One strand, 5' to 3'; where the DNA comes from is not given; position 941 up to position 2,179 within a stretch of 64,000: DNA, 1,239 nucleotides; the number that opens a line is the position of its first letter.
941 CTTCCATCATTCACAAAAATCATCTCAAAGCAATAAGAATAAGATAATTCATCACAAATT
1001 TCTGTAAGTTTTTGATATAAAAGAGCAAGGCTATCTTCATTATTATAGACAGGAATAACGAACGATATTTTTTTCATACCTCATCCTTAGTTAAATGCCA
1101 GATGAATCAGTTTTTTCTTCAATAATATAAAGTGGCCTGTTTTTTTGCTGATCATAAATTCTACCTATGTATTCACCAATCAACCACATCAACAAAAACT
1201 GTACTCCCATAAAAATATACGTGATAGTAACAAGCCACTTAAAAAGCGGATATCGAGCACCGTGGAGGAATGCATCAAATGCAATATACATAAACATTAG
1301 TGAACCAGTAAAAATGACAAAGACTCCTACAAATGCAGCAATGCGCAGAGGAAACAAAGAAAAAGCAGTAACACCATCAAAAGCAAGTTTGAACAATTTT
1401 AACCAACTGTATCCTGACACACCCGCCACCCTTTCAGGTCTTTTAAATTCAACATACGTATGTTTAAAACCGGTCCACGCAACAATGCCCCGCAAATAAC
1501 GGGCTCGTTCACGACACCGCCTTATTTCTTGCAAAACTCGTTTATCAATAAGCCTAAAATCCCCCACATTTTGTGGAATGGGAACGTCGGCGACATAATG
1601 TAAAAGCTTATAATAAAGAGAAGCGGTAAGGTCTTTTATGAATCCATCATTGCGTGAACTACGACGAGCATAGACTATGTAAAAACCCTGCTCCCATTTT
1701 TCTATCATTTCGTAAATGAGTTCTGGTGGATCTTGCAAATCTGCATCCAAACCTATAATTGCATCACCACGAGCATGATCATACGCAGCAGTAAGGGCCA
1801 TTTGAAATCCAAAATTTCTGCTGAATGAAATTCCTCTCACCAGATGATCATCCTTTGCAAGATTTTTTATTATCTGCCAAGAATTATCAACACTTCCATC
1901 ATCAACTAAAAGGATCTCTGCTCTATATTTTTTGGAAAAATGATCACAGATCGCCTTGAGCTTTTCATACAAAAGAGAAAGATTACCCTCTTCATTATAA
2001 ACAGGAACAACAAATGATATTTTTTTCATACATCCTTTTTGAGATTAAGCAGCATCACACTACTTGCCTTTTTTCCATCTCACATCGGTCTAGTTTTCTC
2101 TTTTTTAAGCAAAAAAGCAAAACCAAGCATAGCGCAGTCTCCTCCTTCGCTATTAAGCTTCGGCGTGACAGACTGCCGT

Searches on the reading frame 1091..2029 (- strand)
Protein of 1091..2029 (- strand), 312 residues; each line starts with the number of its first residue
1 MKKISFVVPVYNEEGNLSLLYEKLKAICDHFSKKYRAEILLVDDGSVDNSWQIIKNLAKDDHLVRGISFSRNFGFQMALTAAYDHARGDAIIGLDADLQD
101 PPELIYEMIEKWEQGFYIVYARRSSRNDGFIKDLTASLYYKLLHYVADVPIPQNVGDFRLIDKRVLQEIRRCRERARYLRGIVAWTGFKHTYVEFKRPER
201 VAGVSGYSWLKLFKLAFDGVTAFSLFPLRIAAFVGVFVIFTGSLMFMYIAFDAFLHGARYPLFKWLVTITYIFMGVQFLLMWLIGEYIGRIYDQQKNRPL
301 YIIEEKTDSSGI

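Call 36: search_protein_families(library=ncbifam, proteins=[window:1091-2029:-], max_evalue=0.001)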
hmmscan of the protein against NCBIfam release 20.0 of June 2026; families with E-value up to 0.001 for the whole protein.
window:1091-2029:- (312 aa): 15 families
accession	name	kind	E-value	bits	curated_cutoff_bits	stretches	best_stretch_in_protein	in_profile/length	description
NF047588.1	GlcsyltransPgfSStrep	equivalog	2.4e-66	224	500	1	3-305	2-304/308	glycosyltransferase PgfS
NF007986.1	PRK10714.1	equivalog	3.1e-56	190.7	529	1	1-305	5-310/316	undecaprenyl-phosphate 4-deoxy-4-formamido-L-arabinose transferase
TIGR03937.1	PgaC_IcaA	equivalog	4.1e-15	55.6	422.3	1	2-98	45-136/407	poly-beta-1,6-N-acetyl-D-glucosamine synthase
TIGR04283.1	glyco_like_mftF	equivalog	1.2e-09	38.1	182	1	4-108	1-93/221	TIGR04283 family arsenosugar biosynthesis glycosyltransferase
NF007482.0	PRK10073.1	equivalog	3e-09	36.3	423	1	2-105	6-103/334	glycosyltransferase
NF041875.1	EPS_EpsD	equivalog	1.6e-07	31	370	1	4-114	1-106/325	exopolysaccharide biosynthesis glycosyltransferase EpsD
TIGR03111.1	glyc2_xrt_Gpos1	hypoth_equivalog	2e-07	30.2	363.95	1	3-115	50-159/439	TIGR03111 family XrtG-associated glycosyltransferase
NF050050.1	ProtGlycPglI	equivalog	2.6e-07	30.3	500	1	1-132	1-128/306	GalNAc(5)-diNAcBac-PP-undecaprenol beta-1,3-glucosyltransferase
NF047683.1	TeichurnBiosyTuaG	equivalog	2.9e-07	30.4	400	1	3-100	7-99/252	teichuronic acid biosynthesis protein TuaG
TIGR04242.1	nodulat_NodC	equivalog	8.1e-06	25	550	1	4-110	50-154/395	chitooligosaccharide synthase NodC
TIGR04182.1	glyco_TIGR04182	equivalog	1.6e-05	24.4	325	0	227-292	223-286/293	S-layer glycoprotein N-glycosyltransferase AglJ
NF038302.1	EPS_HpsE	equivalog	4e-05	22.7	300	1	4-100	3-99/307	hormogonium polysaccharide biosynthesis glycosyltransferase HpsE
NF045692.1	OglycostaseCruG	equivalog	0.00013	21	600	1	2-114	41-154/386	2'-O-glycosyltransferase CruG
TIGR03965.1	mycofact_glyco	equivalog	0.00026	20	280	1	2-101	74-168/467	mycofactocin biosynthesis glycosyltransferase MftF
NF050819.1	PolSacchBiosHfsG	equivalog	0.00088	18.5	500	0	32-105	34-110/302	polysaccharide biosynthesis protein HfsG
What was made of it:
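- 133..2029 (-): Two tandem paralogous GT2 genes (1091-2029 and 133-1077), ArnC/PgfS-like, downstream of the C-half. NCBIfam PgfS 2.4e-66 and ArnC-type 3.1e-56, both below cut-off (call 36).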
